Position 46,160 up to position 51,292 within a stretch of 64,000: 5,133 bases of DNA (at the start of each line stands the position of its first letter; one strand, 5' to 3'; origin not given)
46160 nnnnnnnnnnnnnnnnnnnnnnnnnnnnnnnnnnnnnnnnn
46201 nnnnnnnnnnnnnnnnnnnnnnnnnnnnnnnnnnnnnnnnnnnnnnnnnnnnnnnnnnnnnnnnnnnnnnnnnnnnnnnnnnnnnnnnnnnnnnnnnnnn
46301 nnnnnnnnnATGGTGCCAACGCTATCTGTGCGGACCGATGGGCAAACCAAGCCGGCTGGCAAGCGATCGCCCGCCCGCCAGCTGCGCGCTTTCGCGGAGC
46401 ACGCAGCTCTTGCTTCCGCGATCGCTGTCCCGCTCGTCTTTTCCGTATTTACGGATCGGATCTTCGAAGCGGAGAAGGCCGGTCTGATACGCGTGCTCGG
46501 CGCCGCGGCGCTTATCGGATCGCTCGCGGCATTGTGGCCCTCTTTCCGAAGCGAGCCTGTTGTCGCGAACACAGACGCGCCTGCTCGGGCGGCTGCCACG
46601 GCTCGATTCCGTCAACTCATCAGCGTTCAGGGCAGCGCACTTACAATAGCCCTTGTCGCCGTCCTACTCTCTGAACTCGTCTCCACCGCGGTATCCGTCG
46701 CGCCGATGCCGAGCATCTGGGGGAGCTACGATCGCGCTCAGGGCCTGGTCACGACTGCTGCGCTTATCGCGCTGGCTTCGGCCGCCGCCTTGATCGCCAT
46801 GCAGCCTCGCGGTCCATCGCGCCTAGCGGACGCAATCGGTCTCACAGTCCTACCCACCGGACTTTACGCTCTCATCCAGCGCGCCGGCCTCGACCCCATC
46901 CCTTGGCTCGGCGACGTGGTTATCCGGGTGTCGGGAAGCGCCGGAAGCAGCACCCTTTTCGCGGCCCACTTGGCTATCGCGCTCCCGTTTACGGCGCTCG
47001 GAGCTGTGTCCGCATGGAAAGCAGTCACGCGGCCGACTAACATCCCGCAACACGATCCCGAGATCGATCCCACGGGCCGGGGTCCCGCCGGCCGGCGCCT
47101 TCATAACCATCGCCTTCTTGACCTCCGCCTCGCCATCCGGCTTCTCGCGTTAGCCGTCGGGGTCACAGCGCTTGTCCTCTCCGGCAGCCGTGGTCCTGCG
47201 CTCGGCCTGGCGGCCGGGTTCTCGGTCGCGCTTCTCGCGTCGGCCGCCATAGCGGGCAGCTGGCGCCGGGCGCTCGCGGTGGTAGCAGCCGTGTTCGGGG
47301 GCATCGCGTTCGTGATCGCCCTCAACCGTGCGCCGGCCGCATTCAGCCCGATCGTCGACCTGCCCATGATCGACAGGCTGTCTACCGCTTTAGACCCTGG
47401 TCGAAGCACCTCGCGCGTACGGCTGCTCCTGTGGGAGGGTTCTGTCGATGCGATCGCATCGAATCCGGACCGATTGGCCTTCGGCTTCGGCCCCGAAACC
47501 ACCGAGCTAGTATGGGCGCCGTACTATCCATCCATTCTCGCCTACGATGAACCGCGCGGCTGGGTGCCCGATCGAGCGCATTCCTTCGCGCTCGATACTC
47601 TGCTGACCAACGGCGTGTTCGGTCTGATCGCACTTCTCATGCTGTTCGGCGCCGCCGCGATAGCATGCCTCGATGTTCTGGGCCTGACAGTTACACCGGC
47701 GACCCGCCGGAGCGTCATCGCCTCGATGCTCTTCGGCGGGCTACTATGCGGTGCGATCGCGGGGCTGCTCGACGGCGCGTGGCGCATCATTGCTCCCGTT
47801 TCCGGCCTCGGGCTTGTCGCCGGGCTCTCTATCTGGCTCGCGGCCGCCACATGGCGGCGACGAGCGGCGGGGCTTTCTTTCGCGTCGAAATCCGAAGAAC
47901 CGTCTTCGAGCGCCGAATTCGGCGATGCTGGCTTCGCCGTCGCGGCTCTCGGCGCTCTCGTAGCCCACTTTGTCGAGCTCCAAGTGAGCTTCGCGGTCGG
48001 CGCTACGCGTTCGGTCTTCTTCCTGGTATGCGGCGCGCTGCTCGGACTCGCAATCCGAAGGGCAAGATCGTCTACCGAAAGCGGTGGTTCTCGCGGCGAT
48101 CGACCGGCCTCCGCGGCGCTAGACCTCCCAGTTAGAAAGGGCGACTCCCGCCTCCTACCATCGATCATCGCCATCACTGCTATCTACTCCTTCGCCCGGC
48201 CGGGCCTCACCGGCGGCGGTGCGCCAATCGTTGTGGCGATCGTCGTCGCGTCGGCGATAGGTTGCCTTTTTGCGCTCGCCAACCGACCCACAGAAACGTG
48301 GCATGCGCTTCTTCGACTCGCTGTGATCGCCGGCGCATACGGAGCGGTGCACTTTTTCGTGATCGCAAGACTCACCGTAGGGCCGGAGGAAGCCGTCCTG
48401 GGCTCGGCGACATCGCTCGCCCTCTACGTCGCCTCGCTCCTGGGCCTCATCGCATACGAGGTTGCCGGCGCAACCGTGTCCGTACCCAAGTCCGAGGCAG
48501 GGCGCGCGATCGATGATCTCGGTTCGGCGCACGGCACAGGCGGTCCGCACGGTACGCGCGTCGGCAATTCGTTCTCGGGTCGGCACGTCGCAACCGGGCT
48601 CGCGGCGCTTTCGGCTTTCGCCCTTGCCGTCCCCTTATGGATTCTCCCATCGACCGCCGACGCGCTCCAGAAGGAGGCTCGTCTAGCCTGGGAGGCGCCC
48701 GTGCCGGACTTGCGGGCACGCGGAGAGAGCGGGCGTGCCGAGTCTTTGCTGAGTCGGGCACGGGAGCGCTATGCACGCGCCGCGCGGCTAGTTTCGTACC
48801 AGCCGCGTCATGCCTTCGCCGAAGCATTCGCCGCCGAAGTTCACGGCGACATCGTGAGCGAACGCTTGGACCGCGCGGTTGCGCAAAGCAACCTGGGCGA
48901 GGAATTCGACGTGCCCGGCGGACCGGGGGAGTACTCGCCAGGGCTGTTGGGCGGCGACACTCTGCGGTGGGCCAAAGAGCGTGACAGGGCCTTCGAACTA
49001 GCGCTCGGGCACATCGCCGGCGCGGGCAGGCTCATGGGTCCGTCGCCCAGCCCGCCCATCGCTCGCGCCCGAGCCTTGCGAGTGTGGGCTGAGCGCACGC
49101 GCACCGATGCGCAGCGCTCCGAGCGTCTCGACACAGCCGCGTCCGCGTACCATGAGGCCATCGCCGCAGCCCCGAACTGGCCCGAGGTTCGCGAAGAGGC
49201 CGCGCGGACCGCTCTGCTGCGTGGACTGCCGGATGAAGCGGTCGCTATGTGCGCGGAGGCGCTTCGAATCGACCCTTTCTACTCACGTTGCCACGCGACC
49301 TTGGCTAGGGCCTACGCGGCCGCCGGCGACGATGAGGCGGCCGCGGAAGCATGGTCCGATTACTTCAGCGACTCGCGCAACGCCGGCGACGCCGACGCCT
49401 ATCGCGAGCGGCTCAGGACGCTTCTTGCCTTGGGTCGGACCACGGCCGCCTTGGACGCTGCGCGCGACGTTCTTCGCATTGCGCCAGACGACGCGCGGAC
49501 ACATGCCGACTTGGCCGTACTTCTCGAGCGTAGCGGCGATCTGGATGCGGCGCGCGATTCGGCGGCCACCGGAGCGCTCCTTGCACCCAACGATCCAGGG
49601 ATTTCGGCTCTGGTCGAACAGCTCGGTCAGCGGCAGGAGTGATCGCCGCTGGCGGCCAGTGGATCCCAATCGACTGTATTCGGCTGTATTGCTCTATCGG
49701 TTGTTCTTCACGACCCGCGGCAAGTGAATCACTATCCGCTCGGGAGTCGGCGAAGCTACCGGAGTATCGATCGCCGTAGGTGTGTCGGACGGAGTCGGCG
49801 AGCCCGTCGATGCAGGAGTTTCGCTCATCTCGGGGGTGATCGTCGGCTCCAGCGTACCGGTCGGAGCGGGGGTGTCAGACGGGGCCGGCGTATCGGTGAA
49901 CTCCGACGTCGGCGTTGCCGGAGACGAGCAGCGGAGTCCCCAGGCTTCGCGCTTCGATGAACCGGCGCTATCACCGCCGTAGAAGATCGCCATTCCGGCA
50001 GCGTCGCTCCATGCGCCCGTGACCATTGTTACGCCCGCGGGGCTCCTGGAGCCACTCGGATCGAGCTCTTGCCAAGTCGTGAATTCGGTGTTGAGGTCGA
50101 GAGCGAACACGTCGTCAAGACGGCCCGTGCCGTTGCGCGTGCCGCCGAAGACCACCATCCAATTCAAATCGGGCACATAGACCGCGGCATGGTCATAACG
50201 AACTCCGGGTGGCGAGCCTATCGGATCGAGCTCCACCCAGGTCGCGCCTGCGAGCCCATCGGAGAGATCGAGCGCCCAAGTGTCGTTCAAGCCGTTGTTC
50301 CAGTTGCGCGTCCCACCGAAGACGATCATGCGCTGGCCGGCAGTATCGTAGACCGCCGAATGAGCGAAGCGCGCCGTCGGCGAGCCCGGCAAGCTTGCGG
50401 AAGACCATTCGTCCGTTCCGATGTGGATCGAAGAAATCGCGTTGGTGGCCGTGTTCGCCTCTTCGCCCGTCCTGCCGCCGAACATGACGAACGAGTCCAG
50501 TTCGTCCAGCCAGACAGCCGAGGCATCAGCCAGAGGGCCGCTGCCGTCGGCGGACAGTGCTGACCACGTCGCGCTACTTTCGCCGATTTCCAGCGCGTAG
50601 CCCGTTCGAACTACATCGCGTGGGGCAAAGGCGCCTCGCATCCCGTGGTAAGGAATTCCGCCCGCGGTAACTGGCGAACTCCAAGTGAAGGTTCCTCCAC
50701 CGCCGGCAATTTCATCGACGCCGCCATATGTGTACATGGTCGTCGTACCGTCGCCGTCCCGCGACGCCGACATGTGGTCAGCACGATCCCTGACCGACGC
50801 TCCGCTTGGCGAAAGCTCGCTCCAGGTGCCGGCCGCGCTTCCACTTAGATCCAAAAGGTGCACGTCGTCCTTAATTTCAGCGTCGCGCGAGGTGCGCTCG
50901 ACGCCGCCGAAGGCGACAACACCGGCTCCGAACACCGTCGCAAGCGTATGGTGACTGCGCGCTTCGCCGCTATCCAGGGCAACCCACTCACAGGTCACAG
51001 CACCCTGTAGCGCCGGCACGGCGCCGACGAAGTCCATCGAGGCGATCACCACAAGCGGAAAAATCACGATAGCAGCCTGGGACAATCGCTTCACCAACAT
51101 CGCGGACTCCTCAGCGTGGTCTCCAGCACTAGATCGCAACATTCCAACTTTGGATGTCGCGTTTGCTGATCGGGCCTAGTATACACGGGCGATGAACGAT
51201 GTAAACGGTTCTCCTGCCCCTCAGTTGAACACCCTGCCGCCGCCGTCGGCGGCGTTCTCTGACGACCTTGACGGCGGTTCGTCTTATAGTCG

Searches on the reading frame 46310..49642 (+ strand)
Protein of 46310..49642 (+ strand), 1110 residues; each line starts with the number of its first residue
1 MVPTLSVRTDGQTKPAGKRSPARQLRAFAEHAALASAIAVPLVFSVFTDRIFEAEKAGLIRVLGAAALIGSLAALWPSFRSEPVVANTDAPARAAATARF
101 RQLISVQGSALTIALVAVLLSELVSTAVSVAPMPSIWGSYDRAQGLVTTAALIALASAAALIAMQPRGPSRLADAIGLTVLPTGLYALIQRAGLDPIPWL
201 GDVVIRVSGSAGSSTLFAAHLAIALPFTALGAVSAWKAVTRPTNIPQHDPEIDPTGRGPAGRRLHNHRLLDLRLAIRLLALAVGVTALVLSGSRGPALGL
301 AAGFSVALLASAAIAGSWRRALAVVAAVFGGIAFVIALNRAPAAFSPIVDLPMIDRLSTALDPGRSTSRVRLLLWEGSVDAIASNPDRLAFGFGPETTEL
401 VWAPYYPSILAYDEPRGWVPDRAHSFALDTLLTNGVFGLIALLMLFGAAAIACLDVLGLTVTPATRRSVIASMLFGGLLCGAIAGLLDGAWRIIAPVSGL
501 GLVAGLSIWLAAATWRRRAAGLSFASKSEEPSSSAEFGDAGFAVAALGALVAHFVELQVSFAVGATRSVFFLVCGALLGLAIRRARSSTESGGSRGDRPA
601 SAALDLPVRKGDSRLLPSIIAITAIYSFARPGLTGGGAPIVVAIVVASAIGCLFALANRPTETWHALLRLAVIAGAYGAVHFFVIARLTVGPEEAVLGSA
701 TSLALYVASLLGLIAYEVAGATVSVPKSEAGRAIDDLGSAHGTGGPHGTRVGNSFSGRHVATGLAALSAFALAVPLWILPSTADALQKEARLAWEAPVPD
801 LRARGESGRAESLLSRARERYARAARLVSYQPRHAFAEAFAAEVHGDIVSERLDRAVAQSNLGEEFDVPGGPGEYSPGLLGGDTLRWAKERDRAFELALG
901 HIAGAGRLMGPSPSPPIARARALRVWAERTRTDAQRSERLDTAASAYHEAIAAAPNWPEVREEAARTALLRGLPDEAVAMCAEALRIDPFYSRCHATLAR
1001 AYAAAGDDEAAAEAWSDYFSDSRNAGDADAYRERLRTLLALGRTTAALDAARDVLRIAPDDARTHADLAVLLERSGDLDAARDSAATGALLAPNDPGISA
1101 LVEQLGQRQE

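Call 3: search_protein_families(library=pfam, proteins=[window:46310-49642:+], max_evalue=0.1)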
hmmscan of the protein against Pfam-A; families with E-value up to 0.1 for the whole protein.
window:46310-49642:+ (1110 aa): 9 families
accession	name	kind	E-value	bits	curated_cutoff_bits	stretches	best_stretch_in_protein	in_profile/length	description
PF04932.20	Wzy_C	-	8.4e-14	52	31.7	1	280-443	2-149/149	O-Antigen ligase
PF14559.12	TPR_19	-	3e-11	43.9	25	3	1038-1105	1-68/68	Tetratricopeptide repeat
PF13431.12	TPR_17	-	3.2e-07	30.5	24.4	0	1052-1082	3-33/34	Tetratricopeptide repeat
PF13432.12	TPR_16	-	1.9e-05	25.4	32.7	2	933-991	6-64/65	Tetratricopeptide repeat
PF07719.23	TPR_2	-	8.3e-05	22.9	27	0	1062-1095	1-34/34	Tetratricopeptide repeat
PF13428.12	TPR_14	-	0.00023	22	23.5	1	1029-1070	2-43/44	Tetratricopeptide repeat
PF00515.34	TPR_1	-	0.0014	18.8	27.8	0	969-990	12-33/34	Tetratricopeptide repeat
PF23914.1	TPR_CcmH_CycH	-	0.021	15.1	42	0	938-1016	64-145/158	Cytochrome c-type biogenesis protein H TPR domain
PF13181.12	TPR_8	-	0.022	15.3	25.7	0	1034-1061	7-34/34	Tetratricopeptide repeat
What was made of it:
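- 46310..49642 (+): Divergent neighbour: 1110-aa Wzy_C (O-antigen-ligase-like) membrane protein with C-terminal TPR. It is the conserved partner of the MTase. Pfam Wzy_C at 8.4e-14 plus TPR (call 3).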

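Call 4: search_protein_families(library=ncbifam, proteins=[window:46310-49642:+], max_evalue=0.1)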
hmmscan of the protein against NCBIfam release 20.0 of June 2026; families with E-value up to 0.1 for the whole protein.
window:46310-49642:+ (1110 aa): 7 families
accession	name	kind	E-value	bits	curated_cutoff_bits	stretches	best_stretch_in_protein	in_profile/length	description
TIGR02917.1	PEP_TPR_lipo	equivalog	2.4e-06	25.8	312.2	1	936-1094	137-293/899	XrtA/PEP-CTERM system TPR-repeat protein PrsT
NF040959.1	MamA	equivalog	1.8e-05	24.3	200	1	963-1095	42-172/204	magnetosome protein MamA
TIGR02521.1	type_IV_pilW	equivalog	2.5e-05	23.9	154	1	1039-1096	42-99/234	type IV pilus biogenesis/stability protein PilW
NF052415.1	T3SS_chap_SctY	equivalog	0.0055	17.2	70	1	938-1019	20-104/106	type III secretion apparatus assembly chaperone SctY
NF033762.1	social_mot_Tgl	equivalog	0.013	14.9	225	1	933-1081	40-189/252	social motility TPR repeat lipoprotein Tgl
NF041554.1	SA1362_fam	subfamily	0.05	13.8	42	1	638-687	2-52/70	SA1362 family protein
TIGR03939.1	PGA_TPR_OMP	equivalog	0.099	10.8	366.65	0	936-1082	97-244/800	poly-beta-1,6 N-acetyl-D-glucosamine export porin PgaA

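Call 72: search_protein_families(library=padloc, proteins=[window:46310-49642:+], max_evalue=0.01)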
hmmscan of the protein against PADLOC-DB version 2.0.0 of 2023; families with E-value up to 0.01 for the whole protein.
window:46310-49642:+ (1110 aa): 0 families

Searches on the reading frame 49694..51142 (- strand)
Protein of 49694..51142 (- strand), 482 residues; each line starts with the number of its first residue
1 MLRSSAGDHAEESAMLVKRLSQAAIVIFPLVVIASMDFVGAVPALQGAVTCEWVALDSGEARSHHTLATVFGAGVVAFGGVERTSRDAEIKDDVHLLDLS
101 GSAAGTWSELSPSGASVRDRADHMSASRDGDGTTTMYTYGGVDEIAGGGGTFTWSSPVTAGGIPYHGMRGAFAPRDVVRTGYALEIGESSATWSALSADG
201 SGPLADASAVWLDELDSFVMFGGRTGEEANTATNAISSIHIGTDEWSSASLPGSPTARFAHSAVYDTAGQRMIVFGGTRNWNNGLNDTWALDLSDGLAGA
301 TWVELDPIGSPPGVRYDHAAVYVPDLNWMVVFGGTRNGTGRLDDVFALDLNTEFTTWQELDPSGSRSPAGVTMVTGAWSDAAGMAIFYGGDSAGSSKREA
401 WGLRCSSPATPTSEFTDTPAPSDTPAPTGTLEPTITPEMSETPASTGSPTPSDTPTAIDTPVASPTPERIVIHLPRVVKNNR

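Call 3: search_protein_families(library=pfam, proteins=[window:49694-51142:-], max_evalue=0.1)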
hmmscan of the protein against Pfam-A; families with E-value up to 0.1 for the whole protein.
window:49694-51142:- (482 aa): 7 families
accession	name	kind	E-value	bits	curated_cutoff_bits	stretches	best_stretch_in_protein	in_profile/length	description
PF24681.1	Kelch_KLHDC2_KLHL20_DRC7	-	1.2e-36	126.5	50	2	216-392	9-174/221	KLHDC2/KLHL20/DRC7 Kelch-repeats domain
PF24981.1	Beta-prop_ATRN-LZTR1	-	8.1e-22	78.2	50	3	190-280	76-170/289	Attractin/LZTR1 beta-propeller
PF13415.12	Kelch_3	-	1.3e-16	60.7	22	3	269-322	1-47/48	Galactose oxidase, central domain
PF13418.12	Kelch_4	-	2.2e-13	50.3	21.6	2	257-312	1-48/49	Galactose oxidase, central domain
PF13854.13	Kelch_HCF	-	2.5e-09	37.3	113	2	282-366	152-236/345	Host cell factor, Kelch-repeats domain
PF01344.31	Kelch_1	-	3.2e-06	27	20.1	0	269-294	11-35/46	Kelch motif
PF13964.12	Kelch_6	-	6.7e-06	26.4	25.3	0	216-248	12-42/50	Kelch motif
